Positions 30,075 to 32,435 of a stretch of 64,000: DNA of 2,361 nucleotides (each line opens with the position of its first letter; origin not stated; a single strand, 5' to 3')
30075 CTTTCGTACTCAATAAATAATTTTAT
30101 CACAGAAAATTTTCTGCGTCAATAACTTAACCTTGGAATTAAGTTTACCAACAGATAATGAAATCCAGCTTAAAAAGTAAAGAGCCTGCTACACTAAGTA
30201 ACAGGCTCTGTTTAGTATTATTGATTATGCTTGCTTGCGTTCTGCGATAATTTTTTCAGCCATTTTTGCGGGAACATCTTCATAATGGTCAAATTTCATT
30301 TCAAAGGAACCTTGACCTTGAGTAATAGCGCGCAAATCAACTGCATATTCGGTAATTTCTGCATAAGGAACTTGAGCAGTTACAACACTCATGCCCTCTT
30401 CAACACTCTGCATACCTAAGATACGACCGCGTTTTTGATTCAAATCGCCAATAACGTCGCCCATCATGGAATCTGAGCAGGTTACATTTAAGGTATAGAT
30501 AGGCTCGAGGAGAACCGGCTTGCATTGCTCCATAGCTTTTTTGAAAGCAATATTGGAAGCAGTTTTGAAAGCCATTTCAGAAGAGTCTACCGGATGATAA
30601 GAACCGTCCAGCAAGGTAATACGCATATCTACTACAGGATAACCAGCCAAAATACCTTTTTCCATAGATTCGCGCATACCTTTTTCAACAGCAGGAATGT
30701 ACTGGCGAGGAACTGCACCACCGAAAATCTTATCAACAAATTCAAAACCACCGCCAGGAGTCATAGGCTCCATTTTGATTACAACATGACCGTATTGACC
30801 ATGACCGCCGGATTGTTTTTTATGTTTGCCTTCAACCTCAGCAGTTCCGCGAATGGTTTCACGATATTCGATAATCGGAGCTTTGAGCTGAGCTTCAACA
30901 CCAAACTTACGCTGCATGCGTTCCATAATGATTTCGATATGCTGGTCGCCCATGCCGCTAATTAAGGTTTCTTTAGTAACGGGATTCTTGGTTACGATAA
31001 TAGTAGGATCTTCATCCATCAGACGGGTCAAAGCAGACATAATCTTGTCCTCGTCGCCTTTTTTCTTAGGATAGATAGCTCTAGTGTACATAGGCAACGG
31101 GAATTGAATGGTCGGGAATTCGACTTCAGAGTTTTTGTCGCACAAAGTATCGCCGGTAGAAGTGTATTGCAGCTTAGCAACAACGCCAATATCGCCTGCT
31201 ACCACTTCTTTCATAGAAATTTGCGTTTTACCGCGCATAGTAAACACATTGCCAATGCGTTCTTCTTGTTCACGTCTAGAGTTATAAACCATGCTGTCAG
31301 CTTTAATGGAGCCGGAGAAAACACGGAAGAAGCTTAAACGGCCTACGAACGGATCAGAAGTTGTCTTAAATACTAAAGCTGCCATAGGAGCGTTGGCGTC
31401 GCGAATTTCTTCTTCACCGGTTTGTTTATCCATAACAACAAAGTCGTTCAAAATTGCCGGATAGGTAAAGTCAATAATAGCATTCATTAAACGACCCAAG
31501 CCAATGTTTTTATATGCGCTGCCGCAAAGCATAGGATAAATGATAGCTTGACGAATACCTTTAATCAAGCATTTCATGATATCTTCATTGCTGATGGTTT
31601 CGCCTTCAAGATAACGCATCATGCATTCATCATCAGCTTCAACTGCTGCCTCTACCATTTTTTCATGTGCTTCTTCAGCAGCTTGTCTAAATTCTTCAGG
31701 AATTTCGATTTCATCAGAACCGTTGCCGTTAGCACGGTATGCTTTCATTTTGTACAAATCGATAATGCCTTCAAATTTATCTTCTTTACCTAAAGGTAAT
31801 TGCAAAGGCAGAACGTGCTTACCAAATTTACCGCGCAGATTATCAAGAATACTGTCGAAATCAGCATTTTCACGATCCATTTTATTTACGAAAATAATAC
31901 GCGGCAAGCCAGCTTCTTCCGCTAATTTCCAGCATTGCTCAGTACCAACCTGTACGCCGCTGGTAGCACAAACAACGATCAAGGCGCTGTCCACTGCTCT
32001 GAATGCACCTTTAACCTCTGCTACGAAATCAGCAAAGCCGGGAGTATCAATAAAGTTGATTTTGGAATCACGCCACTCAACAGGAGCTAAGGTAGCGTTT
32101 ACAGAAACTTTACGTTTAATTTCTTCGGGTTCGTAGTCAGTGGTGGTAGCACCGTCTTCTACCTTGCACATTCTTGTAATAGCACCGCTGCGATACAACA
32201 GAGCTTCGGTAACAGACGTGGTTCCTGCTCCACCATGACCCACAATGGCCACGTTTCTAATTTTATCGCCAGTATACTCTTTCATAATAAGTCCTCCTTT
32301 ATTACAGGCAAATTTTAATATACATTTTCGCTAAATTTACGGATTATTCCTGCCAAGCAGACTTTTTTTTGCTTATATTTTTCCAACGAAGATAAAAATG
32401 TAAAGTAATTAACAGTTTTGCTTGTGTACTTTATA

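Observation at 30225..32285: EF-G paralog whose P-loop lysine and switch-II histidine are both replaced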

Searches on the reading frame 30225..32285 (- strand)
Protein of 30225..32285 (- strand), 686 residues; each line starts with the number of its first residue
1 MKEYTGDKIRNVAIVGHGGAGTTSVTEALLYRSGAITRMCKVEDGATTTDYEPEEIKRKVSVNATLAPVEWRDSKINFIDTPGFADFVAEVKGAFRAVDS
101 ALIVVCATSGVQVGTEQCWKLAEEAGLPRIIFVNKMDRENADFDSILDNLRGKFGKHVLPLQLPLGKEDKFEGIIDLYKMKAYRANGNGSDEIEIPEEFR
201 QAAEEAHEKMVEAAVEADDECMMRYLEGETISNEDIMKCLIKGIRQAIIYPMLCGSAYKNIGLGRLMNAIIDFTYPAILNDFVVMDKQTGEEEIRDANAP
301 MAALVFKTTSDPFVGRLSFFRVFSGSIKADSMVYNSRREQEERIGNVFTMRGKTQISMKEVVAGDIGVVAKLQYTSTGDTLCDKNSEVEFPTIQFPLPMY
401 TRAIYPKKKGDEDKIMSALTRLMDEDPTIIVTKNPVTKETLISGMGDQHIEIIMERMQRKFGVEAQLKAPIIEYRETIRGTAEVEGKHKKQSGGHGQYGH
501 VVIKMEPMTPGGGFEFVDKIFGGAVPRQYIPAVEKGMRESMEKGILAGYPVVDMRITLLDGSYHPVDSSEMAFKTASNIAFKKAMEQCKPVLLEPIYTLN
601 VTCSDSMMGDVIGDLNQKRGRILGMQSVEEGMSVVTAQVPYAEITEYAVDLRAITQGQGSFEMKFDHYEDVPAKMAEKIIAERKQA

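Call 3: search_protein_families(library=pfam, proteins=[window:30225-32285:-])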
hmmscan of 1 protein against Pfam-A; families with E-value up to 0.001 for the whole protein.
window:30225-32285:- (686 aa): 7 families
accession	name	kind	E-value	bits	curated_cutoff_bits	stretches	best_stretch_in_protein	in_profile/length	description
PF03764.24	EFG_IV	-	2.1e-47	160.3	24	1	471-589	2-121/121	Elongation factor G, domain IV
PF00009.33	GTP_EFTU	-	8.6e-44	149.8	26.5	1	8-273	2-185/188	Elongation factor Tu GTP binding domain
PF00679.30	EFG_C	-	5.9e-29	100.4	27.9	1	591-678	1-88/89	Elongation factor G C-terminus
PF14492.12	EFG_III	-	5.9e-28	97.2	27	1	395-468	1-74/75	Elongation Factor G, domain III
PF22042.2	EF-G_D2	-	9.8e-19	67.7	27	1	300-383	1-83/84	Elongation factor G domain 2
PF03144.31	GTP_EFTU_D2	-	8.8e-12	45.7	30.3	1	315-382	1-73/73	Elongation factor Tu domain 2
PF01926.29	MMR_HSR1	-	1.6e-05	25.4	21.9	1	11-135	1-113/113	50S ribosome-binding GTPase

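Call 4: search_protein_families(library=ncbifam, proteins=[window:30225-32285:-])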
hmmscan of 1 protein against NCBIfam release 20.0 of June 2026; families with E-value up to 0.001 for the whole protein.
window:30225-32285:- (686 aa): 28 families (the best 25 are shown)
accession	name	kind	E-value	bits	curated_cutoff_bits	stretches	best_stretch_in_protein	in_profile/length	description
NF009381.0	PRK12740.1-5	subfamily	3.4e-287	954.5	583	1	1-685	1-687/692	elongation factor G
TIGR00484.1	EF-G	equivalog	3.9e-222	739.2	659.4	1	7-684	8-690/691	elongation factor G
NF009891.0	PRK13351.1-1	equivalog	1.9e-206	687.7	597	1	1-685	1-679/681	elongation factor G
NF009377.1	PRK12740.1-1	equivalog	2.7e-198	660.7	890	1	6-679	10-698/700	elongation factor G-like protein EF-G2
NF009379.0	PRK12740.1-3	equivalog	1.8e-182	608.5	513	1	8-685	7-672/674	elongation factor G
NF058620.1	EFG2_Bacteroid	exception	2e-181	605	1000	2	1-509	1-509/717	elongation factor G2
NF012153.1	tet_protect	equivalog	3.5e-108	362.4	775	1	11-668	2-614/614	tetracycline resistance ribosomal protection protein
NF000120.3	47473_otr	exception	7e-78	262.7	900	2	204-661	171-606/608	tetracycline resistance ribosomal protection protein Otr(A)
TIGR00490.1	aEF-2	equivalog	4.8e-77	259.7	738.45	3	296-490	285-482/720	elongation factor EF-2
NF033148.1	tet_protect_M_W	exception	9.7e-74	248.8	1100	1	8-672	2-614/639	TetM/TetW/TetO/TetS family tetracycline resistance ribosomal protection protein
NF012154.0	tet_protect_Q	exception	1.2e-68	231.9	1425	2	208-670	174-613/638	tetracycline resistance ribosomal protection protein Tet(Q)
NF012155.1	tet_protect_M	exception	1.9e-58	198.2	1420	2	8-156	2-150/639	tetracycline resistance ribosomal protection protein Tet(M)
NF001964.0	PRK00741.1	equivalog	1.6e-55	188.5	473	1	8-469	11-464/529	peptide chain release factor 3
TIGR01394.1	TypA_BipA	equivalog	2.3e-51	174.7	757.3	3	9-149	1-139/594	translational GTPase TypA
NF009892.0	PRK13351.1-3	equivalog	8.3e-45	153.3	640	2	8-156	2-155/623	elongation factor G-like protein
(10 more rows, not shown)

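Call 5: search_solved_structures(query=window:30225-32285:-, show_alignments=2)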
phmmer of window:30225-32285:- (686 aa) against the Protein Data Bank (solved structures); distinct sequences matched with E-value up to 0.001: 199 (the best 60 are shown).
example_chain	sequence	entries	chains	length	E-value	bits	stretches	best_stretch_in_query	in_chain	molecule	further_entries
4w29_AY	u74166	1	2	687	1.2e-193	648.2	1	3-680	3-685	Elongation factor G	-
2bm1_A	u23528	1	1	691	7.7e-193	645.5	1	3-680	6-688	ELONGATION FACTOR G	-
1dar_A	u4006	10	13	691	7.8e-193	645.5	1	3-680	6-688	ELONGATION FACTOR G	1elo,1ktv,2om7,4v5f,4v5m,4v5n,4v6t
4v9j_AY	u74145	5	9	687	9.7e-193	645.2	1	3-680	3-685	Elongation factor G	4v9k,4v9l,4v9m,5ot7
1efg_A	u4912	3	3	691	1e-192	645.1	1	3-680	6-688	ELONGATION FACTOR G | PROTEIN (ELONGATION FACTOR G)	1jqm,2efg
2bm0_A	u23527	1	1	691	1.4e-192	644.7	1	3-680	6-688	ELONGATION FACTOR G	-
4wpo_BZ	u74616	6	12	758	3e-192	643.6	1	8-680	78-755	50S ribosomal protein L9,Elongation factor G | Chimera protein of 50S ribosomal protein L9 and Elongation factor G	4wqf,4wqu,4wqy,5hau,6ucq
2j7k_A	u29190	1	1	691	3.8e-192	643.2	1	3-680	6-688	ELONGATION FACTOR G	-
4v9h_AY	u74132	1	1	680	4.3e-192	643.1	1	8-680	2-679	Elongation factor G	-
4myt_A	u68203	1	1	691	4.7e-192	642.9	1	3-680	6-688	Elongation factor G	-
4m1k_A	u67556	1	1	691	6.9e-192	642.4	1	3-680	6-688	Elongation factor G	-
4myu_A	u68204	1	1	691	1.7e-191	641.1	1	3-680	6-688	Elongation factor G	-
1fnm_A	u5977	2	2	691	2.2e-191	640.7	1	3-680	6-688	ELONGATION FACTOR G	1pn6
3izp_E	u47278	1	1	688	4.1e-191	639.8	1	3-680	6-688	Elongation factor G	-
2bv3_A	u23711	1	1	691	7.1e-190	635.7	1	3-680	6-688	ELONGATION FACTOR G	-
7n2c_EF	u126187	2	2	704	6.2e-172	576.5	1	8-683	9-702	Elongation factor G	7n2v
7uvp_A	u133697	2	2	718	4.3e-140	471.3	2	1-511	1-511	Tetracycline resistance protein TetQ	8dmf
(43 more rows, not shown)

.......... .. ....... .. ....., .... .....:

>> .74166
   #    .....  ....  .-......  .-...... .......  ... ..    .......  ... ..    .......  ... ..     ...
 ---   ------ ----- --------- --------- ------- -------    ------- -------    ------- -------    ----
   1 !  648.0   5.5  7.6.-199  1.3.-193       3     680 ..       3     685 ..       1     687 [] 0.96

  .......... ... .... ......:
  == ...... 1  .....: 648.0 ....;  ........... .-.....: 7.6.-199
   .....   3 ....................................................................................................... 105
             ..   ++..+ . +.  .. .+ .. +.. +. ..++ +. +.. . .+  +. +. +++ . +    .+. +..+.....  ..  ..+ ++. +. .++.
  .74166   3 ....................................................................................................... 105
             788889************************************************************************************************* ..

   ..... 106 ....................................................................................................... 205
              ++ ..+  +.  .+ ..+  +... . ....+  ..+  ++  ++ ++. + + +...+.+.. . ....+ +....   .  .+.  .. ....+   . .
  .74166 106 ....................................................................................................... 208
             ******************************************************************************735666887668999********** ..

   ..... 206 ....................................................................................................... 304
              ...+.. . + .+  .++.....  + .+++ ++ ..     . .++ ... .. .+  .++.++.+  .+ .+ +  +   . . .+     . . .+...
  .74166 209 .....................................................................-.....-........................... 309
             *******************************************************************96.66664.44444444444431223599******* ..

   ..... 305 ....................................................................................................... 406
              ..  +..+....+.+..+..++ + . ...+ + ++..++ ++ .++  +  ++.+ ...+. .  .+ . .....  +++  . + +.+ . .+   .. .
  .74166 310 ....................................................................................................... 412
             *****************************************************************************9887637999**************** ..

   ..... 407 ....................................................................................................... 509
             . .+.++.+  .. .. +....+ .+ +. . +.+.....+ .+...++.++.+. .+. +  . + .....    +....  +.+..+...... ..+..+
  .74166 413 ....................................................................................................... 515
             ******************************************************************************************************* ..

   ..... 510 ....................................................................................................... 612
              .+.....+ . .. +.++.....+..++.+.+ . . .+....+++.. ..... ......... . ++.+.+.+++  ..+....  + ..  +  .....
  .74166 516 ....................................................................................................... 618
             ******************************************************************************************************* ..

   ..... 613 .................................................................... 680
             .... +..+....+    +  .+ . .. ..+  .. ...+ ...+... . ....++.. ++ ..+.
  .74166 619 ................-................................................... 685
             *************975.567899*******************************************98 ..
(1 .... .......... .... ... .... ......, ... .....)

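Call 7: find_homologous_proteins(query=window:30225-32285:-, max_evalue=1e-50)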
Query window:30225-32285:- (686 aa): 7999 proteins with E <= 1e-50 among 8000 candidates; the best 120 are listed.
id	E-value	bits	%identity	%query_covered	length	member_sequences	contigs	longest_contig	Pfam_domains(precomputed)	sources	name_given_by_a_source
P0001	0.0e+0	1485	95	100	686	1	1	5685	PF00679.31,PF14492.13,PF00009.34,PF03764.25,PF03144.32,PF22042.3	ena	-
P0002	0.0e+0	1455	93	100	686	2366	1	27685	PF01926.30,PF00679.31,PF14492.13,PF00009.34,PF03764.25,PF03144.32,PF22042.3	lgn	-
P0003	0.0e+0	1428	91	100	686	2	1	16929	PF01926.30,PF00679.31,PF14492.13,PF00009.34,PF03764.25,PF03144.32,PF22042.3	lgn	-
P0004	0.0e+0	1419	91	100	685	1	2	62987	PF01926.30,PF00679.31,PF14492.13,PF00009.34,PF03764.25,PF03144.32,PF22042.3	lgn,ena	-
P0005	0.0e+0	1411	90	100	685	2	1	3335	PF01926.30,PF00679.31,PF14492.13,PF00009.34,PF03764.25,PF03144.32,PF22042.3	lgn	-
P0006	0.0e+0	1408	90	100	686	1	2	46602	PF01926.30,PF00679.31,PF14492.13,PF00009.34,PF03764.25,PF03144.32,PF22042.3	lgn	-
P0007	0.0e+0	1407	90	100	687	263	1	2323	PF01926.30,PF00679.31,PF14492.13,PF00009.34,PF03764.25,PF03144.32,PF22042.3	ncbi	-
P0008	0.0e+0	1405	90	100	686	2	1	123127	PF01926.30,PF00679.31,PF14492.13,PF00009.34,PF03764.25,PF03144.32,PF22042.3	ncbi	-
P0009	0.0e+0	1401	89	100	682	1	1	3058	PF01926.30,PF00679.31,PF14492.13,PF00009.34,PF03764.25,PF03144.32,PF22042.3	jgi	-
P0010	0.0e+0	1399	89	100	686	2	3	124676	PF01926.30,PF00679.31,PF14492.13,PF00009.34,PF03764.25,PF03144.32,PF22042.3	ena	-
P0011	0.0e+0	1397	89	100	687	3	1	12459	PF01926.30,PF00679.31,PF14492.13,PF00009.34,PF03764.25,PF03144.32,PF22042.3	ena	-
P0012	0.0e+0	1393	89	100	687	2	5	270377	PF00679.31,PF14492.13,PF00009.34,PF03764.25,PF03144.32,PF22042.3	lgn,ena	-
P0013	0.0e+0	1390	89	100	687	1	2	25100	PF00679.31,PF14492.13,PF00009.34,PF03764.25,PF03144.32,PF22042.3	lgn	-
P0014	0.0e+0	1382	89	100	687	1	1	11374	PF00679.31,PF14492.13,PF00009.34,PF03764.25,PF03144.32,PF22042.3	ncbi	-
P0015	0.0e+0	1365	87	100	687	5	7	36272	PF01926.30,PF00679.31,PF14492.13,PF00009.34,PF03764.25,PF03144.32,PF22042.3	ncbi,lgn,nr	ncbi:MAG: elongation factor G [Phascolarctobacterium sp.]|nr:elongation factor G [Phascolarctobacter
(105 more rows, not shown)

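Call 21: search_protein_representatives(protein=window:30225-32285:-)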
Query: 686 residues. Proteins with E-value up to 0.001 (for the whole library): 41922; up to 1e-10: 21712; up to 1e-30: 6045. The best 150 are listed.
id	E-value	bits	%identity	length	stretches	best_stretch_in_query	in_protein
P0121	7.0e-218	741.5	49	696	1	3-684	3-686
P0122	2.8e-217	739.5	49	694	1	7-685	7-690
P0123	7.3e-217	738.2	49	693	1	1-683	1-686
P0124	1.2e-215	734.1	50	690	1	1-683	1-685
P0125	6.3e-211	718.5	47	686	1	1-684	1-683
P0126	6.4e-210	715.2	48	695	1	1-684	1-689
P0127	7.4e-205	698.5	46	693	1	1-682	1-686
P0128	2.0e-204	697.1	46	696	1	4-684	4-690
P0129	7.5e-204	695.2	48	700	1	2-685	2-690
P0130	8.4e-204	695.0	47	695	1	1-684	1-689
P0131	2.8e-203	693.3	47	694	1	9-684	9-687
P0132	4.3e-203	692.7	47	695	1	1-686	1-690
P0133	1.7e-201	687.3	47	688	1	1-684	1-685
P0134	4.3e-201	686.0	46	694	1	1-684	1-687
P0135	1.8e-199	680.7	47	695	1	1-685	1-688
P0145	5.1e-192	656.1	45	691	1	7-682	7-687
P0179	4.3e-178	610.1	43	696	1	1-684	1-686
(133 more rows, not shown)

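Call 25: find_related_loci(query=window:30225-32285:-, collection=genome_contigs, flank=6000)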
Query window:30225-32285:- (686 aa) in genome_contigs; peptide patterns used: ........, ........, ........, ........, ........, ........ (x = any residue, [..] = any of these).
349 stretches matched a pattern; 329 encode a relative of the query (tblastn E <= 1e-3); the best 80 are kept; 80 distinct loci.
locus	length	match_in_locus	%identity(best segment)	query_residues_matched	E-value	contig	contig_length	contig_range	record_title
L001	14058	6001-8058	99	1-686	0e+0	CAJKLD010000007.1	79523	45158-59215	MAG TPA_asm: uncultured Phascolarctobacterium sp. isolate ERR1600716-bin.39 genome assembly, contig: NODE_442_length_795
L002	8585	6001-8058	96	1-686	0e+0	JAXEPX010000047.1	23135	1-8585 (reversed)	MAG: Phascolarctobacterium sp. isolate SUG3080 k141_2065226, whole genome shotgun sequence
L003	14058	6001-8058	96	1-686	0e+0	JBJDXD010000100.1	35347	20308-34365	MAG: Phascolarctobacterium sp. isolate SARD11_bin.025 NODE_581_length_35347_cov_7.075145, whole genome shotgun sequence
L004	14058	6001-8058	96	1-686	0e+0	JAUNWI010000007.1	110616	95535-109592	MAG: Phascolarctobacterium sp. isolate S8M_St_57 NODE_27_length_110616_cov_33.440843, whole genome shotgun sequence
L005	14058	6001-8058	95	1-686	0e+0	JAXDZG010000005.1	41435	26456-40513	MAG: Phascolarctobacterium sp. isolate SUG3079 k141_2002, whole genome shotgun sequence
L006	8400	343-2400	96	1-686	0e+0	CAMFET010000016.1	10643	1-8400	MAG: uncultured Phascolarctobacterium sp. isolate SRR11489783_bin.38_metaWRAP_v1.3_MAG genome assembly, contig: ERZ11466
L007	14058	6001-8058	96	1-686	0e+0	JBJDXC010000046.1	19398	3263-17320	MAG: Phascolarctobacterium sp. isolate LOHA39_bin.032 NODE_1619_length_19398_cov_8.473401, whole genome shotgun sequence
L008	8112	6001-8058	96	1-686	0e+0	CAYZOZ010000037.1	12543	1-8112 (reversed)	MAG TPA_asm: uncultured Phascolarctobacterium sp. isolate SRP222552_co1_493 genome assembly, contig: NODE_4190_length_12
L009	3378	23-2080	95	1-686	0e+0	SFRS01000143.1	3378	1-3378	MAG: bacterium isolate W0P37.035 Contig12283, whole genome shotgun sequence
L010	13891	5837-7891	94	1-685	0e+0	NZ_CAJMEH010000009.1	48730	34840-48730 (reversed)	MAG: uncultured Phascolarctobacterium sp. isolate ERR321601-bin.32, whole genome shotgun sequence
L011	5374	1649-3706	94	1-686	0e+0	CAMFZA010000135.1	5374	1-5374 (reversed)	MAG: uncultured Phascolarctobacterium sp. isolate ERR2020027_bin.1_metaWRAP_v1.3_MAG genome assembly, contig: ERZ1055206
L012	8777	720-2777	94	1-686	0e+0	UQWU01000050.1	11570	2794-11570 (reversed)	uncultured Phascolarctobacterium sp. isolate UMGS717 genome assembly, contig: NODE_1444_length_11570_cov_26.4789, whole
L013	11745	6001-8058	94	1-686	0e+0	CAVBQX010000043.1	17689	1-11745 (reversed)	Segatella copri isolate H07663-L1_cleanbin_000002 genome assembly, contig: Spades_H07663-L1_contig_2019, whole genome sh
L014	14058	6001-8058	94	1-686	0e+0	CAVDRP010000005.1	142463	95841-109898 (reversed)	Bacteroidaceae bacterium isolate G02647-L1_cleanbin_000024 genome assembly, contig: Spades_G02647-L1_contig_41, whole ge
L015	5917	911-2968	94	1-686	0e+0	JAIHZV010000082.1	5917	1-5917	MAG: Phascolarctobacterium sp. isolate Map_100_018 contig_100_2190, whole genome shotgun sequence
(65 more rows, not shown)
